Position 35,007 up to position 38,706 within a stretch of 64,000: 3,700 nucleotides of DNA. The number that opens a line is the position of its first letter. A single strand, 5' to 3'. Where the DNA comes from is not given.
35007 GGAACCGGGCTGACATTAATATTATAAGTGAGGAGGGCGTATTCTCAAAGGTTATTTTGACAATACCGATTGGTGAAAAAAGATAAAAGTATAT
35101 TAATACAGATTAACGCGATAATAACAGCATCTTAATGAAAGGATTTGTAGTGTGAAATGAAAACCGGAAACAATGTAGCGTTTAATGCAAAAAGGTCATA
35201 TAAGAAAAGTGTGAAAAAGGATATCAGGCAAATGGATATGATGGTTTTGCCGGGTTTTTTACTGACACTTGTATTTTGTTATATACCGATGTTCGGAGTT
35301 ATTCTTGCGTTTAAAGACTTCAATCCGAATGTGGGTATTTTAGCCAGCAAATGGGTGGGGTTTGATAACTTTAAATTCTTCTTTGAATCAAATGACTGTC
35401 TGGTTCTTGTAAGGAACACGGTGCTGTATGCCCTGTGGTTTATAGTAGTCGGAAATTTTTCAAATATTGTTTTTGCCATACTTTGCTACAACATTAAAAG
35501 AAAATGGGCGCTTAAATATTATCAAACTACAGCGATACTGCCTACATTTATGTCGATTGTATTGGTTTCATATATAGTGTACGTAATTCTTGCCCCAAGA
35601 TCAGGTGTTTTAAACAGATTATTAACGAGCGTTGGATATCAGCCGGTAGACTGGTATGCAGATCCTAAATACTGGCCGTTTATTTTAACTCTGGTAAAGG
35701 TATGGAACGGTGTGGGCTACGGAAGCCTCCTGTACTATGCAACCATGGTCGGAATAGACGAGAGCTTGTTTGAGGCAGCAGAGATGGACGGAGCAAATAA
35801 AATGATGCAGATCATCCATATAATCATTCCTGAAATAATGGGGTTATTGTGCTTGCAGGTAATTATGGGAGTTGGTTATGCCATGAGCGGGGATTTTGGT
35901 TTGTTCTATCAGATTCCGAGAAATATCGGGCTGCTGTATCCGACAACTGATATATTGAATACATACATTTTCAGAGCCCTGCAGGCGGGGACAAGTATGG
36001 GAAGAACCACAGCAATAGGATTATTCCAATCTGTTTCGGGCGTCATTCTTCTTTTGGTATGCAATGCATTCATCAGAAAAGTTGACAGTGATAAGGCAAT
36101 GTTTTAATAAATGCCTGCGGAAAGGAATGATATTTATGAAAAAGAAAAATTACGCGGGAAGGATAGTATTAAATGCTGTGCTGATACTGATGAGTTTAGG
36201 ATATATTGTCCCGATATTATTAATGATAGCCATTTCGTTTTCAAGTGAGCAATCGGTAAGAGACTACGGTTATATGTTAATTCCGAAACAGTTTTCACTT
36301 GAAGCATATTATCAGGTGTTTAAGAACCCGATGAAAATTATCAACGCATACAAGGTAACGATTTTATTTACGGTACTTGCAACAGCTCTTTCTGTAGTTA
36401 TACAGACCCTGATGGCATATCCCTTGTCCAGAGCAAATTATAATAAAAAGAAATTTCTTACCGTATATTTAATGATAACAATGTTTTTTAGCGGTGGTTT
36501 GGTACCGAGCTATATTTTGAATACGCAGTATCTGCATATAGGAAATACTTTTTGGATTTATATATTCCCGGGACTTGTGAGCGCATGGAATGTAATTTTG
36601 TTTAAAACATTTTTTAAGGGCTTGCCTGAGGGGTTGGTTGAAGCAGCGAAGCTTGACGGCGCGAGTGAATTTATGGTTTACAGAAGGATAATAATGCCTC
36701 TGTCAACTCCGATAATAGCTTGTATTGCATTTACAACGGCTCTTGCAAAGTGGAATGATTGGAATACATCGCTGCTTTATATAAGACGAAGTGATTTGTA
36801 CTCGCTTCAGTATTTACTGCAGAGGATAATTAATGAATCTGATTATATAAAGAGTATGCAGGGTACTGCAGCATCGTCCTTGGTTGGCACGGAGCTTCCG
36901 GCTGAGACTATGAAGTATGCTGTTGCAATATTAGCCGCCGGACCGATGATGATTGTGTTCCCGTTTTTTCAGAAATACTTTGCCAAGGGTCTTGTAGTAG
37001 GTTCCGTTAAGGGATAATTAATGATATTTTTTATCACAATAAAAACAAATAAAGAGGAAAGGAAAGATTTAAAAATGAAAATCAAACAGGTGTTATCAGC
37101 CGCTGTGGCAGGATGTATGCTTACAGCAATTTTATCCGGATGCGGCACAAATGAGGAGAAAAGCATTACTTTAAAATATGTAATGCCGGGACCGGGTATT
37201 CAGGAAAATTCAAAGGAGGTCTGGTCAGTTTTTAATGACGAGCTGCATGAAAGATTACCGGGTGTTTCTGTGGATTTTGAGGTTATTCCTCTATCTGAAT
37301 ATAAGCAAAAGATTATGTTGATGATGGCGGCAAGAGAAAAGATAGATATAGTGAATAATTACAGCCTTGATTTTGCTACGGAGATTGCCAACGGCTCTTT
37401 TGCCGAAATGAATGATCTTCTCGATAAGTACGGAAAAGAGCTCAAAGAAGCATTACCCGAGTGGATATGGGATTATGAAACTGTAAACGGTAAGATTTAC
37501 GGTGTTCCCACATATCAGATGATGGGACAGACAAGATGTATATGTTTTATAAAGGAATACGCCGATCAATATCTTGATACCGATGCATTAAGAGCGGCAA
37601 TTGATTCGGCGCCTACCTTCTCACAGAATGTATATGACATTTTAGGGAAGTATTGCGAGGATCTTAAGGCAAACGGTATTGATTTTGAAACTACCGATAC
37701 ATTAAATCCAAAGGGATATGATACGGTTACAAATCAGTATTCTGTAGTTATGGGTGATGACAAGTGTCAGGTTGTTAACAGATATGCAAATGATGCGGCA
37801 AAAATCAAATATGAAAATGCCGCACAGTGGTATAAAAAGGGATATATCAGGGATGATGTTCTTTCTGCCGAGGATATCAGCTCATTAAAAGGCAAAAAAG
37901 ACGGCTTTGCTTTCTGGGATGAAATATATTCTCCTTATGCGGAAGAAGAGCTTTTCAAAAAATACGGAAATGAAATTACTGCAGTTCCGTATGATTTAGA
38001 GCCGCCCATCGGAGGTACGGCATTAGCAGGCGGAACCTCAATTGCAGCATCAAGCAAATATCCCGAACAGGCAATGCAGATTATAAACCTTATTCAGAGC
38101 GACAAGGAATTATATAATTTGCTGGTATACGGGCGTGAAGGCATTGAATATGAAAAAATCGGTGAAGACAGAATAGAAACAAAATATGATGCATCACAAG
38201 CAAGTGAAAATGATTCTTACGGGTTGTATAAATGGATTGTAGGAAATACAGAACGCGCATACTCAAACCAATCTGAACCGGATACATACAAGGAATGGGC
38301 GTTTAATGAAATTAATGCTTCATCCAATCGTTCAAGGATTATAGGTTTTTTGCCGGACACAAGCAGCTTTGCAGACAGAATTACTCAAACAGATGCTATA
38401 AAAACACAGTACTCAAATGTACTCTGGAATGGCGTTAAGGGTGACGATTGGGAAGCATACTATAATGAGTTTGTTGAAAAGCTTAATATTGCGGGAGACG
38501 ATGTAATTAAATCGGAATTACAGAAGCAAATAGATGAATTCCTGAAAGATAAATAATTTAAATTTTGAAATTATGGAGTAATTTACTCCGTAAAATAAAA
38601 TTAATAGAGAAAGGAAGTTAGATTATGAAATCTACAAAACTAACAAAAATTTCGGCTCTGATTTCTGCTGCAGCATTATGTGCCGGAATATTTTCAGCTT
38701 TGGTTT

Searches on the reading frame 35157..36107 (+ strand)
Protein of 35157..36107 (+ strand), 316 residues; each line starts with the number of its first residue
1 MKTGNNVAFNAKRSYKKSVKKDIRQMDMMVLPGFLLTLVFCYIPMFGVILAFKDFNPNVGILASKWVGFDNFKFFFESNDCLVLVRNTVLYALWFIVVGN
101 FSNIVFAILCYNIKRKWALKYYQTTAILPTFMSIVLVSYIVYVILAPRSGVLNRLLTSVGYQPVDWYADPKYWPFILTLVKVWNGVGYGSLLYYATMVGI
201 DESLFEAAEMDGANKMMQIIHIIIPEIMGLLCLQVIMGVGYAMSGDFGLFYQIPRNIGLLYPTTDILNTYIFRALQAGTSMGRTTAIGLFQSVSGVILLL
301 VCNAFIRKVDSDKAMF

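Call 7: search_protein_families(library=pfam, proteins=[window:35157-36107:+])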
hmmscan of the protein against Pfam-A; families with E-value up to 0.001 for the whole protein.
window:35157-36107:+ (316 aa): 1 family
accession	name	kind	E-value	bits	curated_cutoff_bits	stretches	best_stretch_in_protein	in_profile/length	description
PF00528.27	BPD_transp_1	-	1.4e-08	35.1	26.4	1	105-309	3-182/184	Binding-protein-dependent transport system inner membrane component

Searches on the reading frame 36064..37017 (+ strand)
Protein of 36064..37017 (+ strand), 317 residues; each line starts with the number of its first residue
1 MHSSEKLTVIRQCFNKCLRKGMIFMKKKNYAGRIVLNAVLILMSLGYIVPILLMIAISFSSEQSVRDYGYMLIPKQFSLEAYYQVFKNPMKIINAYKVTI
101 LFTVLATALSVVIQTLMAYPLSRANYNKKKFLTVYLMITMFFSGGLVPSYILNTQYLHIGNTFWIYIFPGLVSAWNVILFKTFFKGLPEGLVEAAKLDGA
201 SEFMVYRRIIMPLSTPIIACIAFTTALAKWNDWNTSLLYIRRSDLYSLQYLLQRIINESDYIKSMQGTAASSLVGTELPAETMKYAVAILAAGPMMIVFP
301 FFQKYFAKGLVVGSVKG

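Call 7: search_protein_families(library=pfam, proteins=[window:36064-37017:+])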
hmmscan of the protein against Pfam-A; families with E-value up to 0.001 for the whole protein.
window:36064-37017:+ (317 aa): 1 family
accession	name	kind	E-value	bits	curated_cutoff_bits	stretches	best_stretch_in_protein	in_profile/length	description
PF00528.27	BPD_transp_1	-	7.8e-12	45.7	26.4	1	105-310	16-182/184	Binding-protein-dependent transport system inner membrane component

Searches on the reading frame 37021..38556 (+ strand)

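Call 7: search_protein_families(library=pfam, proteins=[window:37021-38556:+])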
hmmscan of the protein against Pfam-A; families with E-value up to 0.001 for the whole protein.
window:37021-38556:+ (511 aa): 1 family
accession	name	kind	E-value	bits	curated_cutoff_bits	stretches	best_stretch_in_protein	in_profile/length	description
PF12010.13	DUF3502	-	8.9e-17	61.7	24.4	1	440-509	2-69/69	Domain of unknown function (DUF3502)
